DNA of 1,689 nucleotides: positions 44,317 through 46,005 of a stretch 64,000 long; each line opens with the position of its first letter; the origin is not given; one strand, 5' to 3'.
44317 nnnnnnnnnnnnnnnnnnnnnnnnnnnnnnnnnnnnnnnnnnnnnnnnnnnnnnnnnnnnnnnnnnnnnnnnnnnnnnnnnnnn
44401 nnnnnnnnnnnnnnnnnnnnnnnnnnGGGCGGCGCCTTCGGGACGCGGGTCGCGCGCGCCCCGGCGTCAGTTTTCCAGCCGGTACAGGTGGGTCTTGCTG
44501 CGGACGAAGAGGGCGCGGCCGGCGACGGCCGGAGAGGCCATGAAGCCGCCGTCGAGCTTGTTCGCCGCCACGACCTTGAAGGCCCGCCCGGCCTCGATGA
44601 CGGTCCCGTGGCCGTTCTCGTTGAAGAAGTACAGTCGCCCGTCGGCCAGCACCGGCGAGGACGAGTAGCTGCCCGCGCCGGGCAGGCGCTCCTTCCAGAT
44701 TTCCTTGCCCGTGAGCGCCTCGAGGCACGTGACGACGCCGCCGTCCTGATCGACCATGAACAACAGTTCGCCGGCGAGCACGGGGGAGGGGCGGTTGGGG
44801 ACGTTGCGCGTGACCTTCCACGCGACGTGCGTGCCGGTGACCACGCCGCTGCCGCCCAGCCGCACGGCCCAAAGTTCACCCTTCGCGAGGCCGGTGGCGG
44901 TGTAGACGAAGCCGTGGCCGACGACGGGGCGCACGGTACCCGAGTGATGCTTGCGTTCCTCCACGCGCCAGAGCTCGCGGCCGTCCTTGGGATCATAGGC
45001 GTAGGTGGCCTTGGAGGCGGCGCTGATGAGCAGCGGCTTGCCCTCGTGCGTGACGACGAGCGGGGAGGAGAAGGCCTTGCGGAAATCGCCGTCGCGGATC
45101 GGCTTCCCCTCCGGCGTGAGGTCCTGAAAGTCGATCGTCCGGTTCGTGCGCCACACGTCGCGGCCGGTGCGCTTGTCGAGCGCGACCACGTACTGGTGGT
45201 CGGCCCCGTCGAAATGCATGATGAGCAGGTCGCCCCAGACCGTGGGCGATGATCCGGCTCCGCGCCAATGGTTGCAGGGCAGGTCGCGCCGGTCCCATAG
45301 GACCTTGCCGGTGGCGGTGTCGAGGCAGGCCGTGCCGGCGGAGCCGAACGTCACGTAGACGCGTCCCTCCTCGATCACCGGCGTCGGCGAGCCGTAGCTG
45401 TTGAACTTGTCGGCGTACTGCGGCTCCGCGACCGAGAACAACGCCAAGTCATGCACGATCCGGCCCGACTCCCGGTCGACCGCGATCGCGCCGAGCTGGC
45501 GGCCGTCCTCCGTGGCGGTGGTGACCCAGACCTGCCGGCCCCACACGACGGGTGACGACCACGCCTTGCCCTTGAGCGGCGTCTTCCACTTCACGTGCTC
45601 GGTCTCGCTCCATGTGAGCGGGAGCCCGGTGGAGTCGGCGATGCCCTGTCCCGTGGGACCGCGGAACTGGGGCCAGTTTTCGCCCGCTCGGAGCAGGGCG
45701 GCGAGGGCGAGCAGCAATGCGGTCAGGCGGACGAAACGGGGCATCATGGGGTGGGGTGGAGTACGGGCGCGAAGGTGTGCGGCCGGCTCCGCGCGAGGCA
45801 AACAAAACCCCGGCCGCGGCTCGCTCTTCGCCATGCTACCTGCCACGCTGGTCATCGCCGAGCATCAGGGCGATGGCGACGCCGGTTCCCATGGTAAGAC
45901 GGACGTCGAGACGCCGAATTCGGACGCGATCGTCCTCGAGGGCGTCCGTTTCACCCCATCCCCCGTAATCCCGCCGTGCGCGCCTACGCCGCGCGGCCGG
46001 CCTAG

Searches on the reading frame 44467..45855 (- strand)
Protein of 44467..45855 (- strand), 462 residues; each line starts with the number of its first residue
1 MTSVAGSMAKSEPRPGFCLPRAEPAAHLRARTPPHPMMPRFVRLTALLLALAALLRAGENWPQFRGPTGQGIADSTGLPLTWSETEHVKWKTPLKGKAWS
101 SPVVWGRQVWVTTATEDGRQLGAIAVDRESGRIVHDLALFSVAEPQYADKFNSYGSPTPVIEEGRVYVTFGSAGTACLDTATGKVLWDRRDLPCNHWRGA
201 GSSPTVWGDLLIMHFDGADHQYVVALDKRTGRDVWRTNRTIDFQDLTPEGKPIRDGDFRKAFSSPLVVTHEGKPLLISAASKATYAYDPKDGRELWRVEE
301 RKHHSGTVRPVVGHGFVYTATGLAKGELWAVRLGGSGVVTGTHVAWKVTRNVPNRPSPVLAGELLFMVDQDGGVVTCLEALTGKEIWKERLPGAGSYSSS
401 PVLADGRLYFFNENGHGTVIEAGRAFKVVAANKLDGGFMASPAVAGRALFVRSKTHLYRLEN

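Call 90: search_protein_families(library=pfam, proteins=[window:44467-45855:-], max_evalue=0.0001)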
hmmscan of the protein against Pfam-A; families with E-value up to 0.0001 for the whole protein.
window:44467-45855:- (462 aa): 3 families
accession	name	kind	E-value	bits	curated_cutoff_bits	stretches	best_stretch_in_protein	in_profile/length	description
PF13360.13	PQQ_2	-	2.4e-28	99.8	27.6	2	220-460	2-222/233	Outer membrane protein assembly factor BamB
PF01011.28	PQQ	-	8e-13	48.4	26.7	0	323-398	504-583/595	Glucose/ethanol/alcohol dehydrogenase, beta-propeller domain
PF13570.13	Beta-prop_ACSF4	-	7.2e-10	39.2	133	1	156-446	8-265/329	Beta-alanine-activating enzyme, beta-propeller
